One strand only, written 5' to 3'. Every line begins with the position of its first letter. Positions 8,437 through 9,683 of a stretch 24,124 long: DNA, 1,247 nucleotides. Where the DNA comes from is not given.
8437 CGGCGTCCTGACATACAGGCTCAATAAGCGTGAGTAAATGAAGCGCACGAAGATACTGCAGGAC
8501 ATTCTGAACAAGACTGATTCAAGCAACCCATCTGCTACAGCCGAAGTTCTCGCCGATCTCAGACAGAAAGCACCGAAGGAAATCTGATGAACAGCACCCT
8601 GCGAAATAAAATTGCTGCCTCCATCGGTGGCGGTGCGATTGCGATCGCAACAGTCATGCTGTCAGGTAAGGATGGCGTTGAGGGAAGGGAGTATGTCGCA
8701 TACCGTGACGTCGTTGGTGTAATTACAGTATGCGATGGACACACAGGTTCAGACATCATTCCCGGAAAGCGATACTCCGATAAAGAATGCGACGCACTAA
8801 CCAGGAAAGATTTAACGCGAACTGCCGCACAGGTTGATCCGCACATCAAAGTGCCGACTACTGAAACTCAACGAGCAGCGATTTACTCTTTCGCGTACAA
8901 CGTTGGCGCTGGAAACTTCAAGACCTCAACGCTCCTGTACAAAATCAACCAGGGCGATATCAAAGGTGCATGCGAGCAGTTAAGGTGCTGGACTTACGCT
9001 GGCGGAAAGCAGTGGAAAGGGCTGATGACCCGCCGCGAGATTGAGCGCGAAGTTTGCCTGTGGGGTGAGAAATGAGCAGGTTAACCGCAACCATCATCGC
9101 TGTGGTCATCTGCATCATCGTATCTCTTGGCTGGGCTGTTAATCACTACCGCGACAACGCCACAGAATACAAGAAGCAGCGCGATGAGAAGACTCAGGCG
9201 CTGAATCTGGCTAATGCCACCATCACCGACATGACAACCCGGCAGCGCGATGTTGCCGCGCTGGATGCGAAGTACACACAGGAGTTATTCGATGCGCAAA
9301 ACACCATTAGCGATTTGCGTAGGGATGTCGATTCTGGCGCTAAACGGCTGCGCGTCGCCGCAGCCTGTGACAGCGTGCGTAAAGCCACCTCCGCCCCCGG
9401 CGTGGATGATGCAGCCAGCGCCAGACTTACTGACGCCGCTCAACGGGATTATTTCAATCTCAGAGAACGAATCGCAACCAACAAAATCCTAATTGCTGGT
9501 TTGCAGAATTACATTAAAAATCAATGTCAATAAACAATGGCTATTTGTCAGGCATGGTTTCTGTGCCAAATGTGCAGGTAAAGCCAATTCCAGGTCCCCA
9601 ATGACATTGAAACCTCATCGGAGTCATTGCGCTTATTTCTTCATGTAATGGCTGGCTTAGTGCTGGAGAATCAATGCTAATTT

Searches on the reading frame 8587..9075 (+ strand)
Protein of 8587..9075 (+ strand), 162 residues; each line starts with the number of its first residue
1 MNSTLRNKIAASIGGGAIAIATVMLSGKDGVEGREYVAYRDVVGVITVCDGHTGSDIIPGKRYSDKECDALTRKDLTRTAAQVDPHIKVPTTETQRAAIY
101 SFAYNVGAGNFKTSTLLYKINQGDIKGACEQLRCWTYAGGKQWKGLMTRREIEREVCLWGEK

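Call 4: search_protein_families(library=pfam, proteins=[window:8587-9075:+], max_evalue=1)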
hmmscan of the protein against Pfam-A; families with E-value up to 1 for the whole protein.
window:8587-9075:+ (162 aa): 1 family
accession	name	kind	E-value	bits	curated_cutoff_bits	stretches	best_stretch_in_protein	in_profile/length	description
PF00959.24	Phage_lysozyme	-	4.4e-41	140.6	22.3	1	31-153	3-125/125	Phage lysozyme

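Call 5: search_protein_families(library=phrogs, proteins=[window:8587-9075:+], max_evalue=1)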
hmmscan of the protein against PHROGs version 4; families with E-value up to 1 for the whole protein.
window:8587-9075:+ (162 aa): 10 families
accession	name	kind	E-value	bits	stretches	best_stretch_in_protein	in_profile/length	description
phrog_7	-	lysis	1.1e-58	200.2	1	14-161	551-699/873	endolysin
phrog_7910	-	lysis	1.9e-33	115.9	1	75-161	9-95/96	endolysin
phrog_33083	-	lysis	4.6e-20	72.7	1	36-154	19-137/456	endolysin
phrog_10457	-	lysis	2.6e-19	70.2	1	73-156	9-92/95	endolysin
phrog_35759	-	unknown function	2.8e-19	69.5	1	136-161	1-26/27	-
phrog_6543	-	unknown function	3e-18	66.9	1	1-64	5-70/71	-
phrog_28234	-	lysis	1e-10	42.2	1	53-160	110-220/372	endolysin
phrog_19178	-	unknown function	0.031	15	1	78-140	63-124/145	-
phrog_33703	-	lysis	0.2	12.7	0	102-149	4-52/76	endolysin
phrog_23188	-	tail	0.31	8.3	1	31-108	547-625/5002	tail length tape measure protein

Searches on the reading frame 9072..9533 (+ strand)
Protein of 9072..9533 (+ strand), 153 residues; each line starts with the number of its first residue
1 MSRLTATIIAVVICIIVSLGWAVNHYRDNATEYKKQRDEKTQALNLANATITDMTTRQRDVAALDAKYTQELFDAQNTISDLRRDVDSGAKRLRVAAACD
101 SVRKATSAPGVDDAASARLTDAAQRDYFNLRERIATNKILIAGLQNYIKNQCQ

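Call 4: search_protein_families(library=pfam, proteins=[window:9072-9533:+], max_evalue=1)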
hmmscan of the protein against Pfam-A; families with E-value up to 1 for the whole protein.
window:9072-9533:+ (153 aa): 6 families
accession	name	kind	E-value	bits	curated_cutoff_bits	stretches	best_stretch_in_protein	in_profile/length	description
PF03245.18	Phage_lysis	-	5.1e-41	140.3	25.4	1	29-153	1-126/126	Bacteriophage Rz lysis protein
PF06667.17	PspB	-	0.0028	18.1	25.6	1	7-57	6-56/73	Phage shock protein B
PF12725.13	DUF3810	-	0.03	14.1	28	1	5-79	63-140/311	Protein of unknown function (DUF3810)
PF14932.11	HAUS-augmin3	-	0.044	13.7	29.4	1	22-88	81-147/260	HAUS augmin-like complex subunit 3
PF00430.23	ATP-synt_B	-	0.11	13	28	1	48-136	36-121/132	ATP synthase B/B' CF(0)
PF22061.2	CSN7_HB_subdom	-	0.3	11.5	21.8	1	90-111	7-28/32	CSN7 helical bundle subdomain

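Call 5: search_protein_families(library=phrogs, proteins=[window:9072-9533:+], max_evalue=1)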
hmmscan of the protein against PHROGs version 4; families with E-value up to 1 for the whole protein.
window:9072-9533:+ (153 aa): 13 families
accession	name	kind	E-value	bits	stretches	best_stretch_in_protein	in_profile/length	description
phrog_13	-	lysis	3.3e-66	223.1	1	1-153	1-153/154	Rz-like spanin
phrog_2466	-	lysis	1.3e-25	91.2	1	6-153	6-168/172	Rz-like spanin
phrog_2934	-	unknown function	9.6e-22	77.8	1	92-152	1-61/63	-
phrog_35719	-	unknown function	2.8e-15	57.2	1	6-54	7-54/54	-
phrog_1327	-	lysis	8.5e-08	33.2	1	6-123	7-126/158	Rz-like spanin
phrog_214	-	lysis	3e-06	28.2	1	6-122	9-131/176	Rz-like spanin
phrog_1152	-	lysis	0.0003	21.8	1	7-76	12-74/127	Rz-like spanin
phrog_31985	-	unknown function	0.0076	17.1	1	16-64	132-179/186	-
phrog_739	-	lysis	0.033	15.4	1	7-97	7-96/122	Rz-like spanin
phrog_89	-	lysis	0.042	14.8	1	6-85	6-93/143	Rz-like spanin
phrog_7603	-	unknown function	0.16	13.5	1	54-128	23-88/94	-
phrog_944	-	moron, auxiliary metabolic gene and host takeover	0.32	11.7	1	5-41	165-204/235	membrane protein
phrog_312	-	lysis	0.45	11.5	0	8-100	14-105/173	Rz-like spanin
